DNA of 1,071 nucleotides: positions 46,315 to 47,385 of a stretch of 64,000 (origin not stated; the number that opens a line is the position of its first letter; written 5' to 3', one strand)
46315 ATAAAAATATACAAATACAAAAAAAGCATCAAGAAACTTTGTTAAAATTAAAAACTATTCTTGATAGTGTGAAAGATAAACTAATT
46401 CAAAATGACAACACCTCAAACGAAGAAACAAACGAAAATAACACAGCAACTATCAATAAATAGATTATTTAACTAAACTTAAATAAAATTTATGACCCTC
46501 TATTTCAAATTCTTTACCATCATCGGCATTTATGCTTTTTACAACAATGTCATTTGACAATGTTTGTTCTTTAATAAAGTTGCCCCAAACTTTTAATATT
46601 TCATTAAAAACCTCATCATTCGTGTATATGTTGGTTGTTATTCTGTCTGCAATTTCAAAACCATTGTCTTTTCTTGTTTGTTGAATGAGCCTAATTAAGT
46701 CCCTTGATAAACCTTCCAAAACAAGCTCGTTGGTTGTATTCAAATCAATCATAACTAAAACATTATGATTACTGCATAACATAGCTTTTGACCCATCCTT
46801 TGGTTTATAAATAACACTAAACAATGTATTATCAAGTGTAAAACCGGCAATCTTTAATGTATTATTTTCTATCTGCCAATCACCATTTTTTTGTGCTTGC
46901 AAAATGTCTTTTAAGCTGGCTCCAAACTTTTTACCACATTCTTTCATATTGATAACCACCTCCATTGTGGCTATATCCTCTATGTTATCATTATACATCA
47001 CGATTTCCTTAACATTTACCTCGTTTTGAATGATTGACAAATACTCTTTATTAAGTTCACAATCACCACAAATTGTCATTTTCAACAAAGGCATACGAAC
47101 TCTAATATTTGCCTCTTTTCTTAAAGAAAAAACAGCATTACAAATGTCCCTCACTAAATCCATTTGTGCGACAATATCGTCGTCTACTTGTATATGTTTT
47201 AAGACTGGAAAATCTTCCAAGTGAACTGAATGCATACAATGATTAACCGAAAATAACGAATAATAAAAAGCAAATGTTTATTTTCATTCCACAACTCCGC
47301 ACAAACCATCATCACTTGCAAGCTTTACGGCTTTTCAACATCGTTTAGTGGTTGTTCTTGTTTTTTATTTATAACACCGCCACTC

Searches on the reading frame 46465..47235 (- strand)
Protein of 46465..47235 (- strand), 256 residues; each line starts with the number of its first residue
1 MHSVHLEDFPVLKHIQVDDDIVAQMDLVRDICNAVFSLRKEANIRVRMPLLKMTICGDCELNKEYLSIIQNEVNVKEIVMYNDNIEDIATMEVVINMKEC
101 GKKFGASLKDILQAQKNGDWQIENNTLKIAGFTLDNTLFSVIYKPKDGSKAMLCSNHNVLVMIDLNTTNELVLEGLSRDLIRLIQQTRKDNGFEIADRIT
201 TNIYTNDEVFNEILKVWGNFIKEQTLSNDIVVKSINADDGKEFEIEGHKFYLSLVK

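Call 6: search_protein_families(library=pfam, proteins=[window:46465-47235:-], max_evalue=0.01)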
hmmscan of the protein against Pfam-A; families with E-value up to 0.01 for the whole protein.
window:46465-47235:- (256 aa): 1 family
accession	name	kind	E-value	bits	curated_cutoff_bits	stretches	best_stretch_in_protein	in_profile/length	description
PF19302.4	DUF5915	-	7.4e-27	94.6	27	1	68-255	3-193/195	Domain of unknown function (DUF5915)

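Call 7: search_protein_families(library=ncbifam, proteins=[window:46465-47235:-], max_evalue=0.01)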
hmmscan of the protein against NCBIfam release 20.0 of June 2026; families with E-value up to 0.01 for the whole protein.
window:46465-47235:- (256 aa): 5 families
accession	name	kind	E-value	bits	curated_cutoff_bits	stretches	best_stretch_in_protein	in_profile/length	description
NF000257.1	MupA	exception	2.3e-25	88.5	1900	1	2-236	764-1005/1024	mupirocin-resistant isoleucine--tRNA ligase MupA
NF000258.1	MupB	exception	1.1e-21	76.5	1900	1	2-233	766-1008/1033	mupirocin-resistant isoleucine--tRNA ligase MupB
TIGR00422.1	valS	equivalog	2.9e-05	22.3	612.1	1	2-126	704-834/863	valine--tRNA ligase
TIGR00392.1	ileS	equivalog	0.00074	17.8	621.4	1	2-60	796-854/861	isoleucine--tRNA ligase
NF009687.0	PRK13208.1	equivalog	0.0075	14.5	738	0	2-84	708-792/801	valine--tRNA ligase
